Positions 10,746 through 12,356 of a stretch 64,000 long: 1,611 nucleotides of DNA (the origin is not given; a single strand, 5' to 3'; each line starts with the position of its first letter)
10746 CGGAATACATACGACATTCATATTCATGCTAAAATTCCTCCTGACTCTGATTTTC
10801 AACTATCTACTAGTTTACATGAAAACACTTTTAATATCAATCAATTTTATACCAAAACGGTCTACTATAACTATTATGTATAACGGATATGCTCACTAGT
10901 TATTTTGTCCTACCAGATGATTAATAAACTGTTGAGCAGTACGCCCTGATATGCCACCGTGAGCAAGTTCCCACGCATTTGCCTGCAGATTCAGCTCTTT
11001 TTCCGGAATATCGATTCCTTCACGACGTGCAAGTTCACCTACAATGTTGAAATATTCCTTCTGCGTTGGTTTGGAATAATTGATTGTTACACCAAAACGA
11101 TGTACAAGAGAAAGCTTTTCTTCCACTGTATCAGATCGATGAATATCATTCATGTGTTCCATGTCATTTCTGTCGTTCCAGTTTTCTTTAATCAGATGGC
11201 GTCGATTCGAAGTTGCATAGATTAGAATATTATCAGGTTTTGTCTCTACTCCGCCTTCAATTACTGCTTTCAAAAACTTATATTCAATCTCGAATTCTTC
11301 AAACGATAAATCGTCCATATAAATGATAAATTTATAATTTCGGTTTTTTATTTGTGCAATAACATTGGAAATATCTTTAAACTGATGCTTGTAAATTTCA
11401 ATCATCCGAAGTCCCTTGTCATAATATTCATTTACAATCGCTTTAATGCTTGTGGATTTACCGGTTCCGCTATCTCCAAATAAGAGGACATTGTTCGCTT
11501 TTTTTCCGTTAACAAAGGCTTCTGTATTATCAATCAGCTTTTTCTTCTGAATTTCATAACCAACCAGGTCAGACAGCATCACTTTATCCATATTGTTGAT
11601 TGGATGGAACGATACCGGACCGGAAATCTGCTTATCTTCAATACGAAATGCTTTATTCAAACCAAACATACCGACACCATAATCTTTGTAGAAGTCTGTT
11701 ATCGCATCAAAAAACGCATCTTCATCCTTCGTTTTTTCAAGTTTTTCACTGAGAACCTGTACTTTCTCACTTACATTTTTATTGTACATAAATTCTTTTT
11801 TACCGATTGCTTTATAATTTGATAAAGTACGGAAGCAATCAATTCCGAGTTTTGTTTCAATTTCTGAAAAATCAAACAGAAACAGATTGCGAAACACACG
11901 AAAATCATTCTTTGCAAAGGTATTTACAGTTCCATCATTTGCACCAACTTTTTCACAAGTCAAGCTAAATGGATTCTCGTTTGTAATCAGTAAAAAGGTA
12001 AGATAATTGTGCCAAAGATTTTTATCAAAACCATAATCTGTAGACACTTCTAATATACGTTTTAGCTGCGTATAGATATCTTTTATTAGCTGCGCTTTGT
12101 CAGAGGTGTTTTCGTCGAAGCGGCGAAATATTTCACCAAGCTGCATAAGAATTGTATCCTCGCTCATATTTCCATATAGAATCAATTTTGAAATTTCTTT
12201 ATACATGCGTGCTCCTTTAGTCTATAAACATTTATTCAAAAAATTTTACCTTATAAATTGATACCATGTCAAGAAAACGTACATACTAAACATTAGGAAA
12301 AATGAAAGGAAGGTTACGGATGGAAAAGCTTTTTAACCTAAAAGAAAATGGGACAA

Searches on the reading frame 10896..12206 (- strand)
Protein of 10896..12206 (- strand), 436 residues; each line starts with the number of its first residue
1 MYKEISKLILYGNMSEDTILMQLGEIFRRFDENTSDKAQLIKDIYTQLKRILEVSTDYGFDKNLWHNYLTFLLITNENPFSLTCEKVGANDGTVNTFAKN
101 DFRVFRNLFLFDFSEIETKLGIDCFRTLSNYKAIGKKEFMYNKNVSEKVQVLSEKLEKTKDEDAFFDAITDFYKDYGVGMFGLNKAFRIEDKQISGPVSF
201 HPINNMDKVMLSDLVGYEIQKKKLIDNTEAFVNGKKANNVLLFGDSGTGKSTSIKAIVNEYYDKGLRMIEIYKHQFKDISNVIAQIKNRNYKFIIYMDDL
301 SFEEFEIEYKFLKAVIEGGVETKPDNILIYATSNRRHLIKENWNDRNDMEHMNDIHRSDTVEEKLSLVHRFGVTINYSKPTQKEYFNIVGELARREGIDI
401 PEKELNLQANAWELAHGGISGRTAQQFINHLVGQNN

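Call 42: search_protein_families(library=pfam, alignment_id=A3, max_evalue=0.001)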
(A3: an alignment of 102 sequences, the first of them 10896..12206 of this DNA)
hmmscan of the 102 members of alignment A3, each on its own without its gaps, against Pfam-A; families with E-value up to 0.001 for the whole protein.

A. member 1, window:10896-12206:- (436 aa): 7 families
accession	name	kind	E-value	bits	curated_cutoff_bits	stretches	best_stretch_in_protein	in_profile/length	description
PF05673.19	DUF815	-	2.2e-95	319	23.8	1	186-434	5-248/249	Protein of unknown function (DUF815)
PF20720.3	nSTAND3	-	3.5e-08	33.8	27.2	1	235-300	15-74/155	Novel STAND NTPase 3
PF00004.35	AAA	-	2e-05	25.5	21.2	1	240-300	1-66/131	ATPase family associated with various cellular activities (AAA)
PF25199.1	nSTAND_NTPase5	-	4.8e-05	23.6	34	1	222-301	26-106/145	Novel STAND NTPase 5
PF13401.12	AAA_22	-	0.00039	21.2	27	0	236-286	4-54/130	AAA domain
PF13191.12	AAA_16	-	0.00069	20.6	32.6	0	232-276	20-63/167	AAA ATPase domain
PF06309.17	Torsin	-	0.00084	19.9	27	0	204-268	17-84/127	Torsin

B. families by the number of members that match (of 102 scanned): 85 families (the first 25 are shown)
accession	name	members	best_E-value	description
PF25199.1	nSTAND_NTPase5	26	2.3e-06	Novel STAND NTPase 5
PF13191.12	AAA_16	25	1.5e-05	AAA ATPase domain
PF13401.12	AAA_22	22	6.6e-06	AAA domain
PF20720.3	nSTAND3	21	3.5e-08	Novel STAND NTPase 3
PF00437.27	T2SSE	15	8.4e-51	Type II/IV secretion system protein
PF13604.12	AAA_30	15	1.2e-05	AAA domain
PF04851.21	ResIII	14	5.1e-06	Type III restriction enzyme, res subunit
PF24883.2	NPHP3_N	14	1.2e-05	Nephrocystin 3, N-terminal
PF00448.28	SRP54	14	6.2e-05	SRP54-type protein, GTPase domain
PF13476.12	AAA_23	12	0.00036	AAA domain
PF00004.35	AAA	9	2.7e-19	ATPase family associated with various cellular activities (AAA)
PF13086.12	AAA_11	9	0.00019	AAA domain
PF00535.33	Glycos_transf_2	7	5.8e-25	Glycosyl transferase family 2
PF05673.19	DUF815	6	3.8e-97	Protein of unknown function (DUF815)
PF04397.21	LytTR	6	2.4e-12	LytTr DNA-binding domain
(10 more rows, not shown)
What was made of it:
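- Tried and rejected: It was repeated on the 102 ORFs of 480 aa or fewer (call 42).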
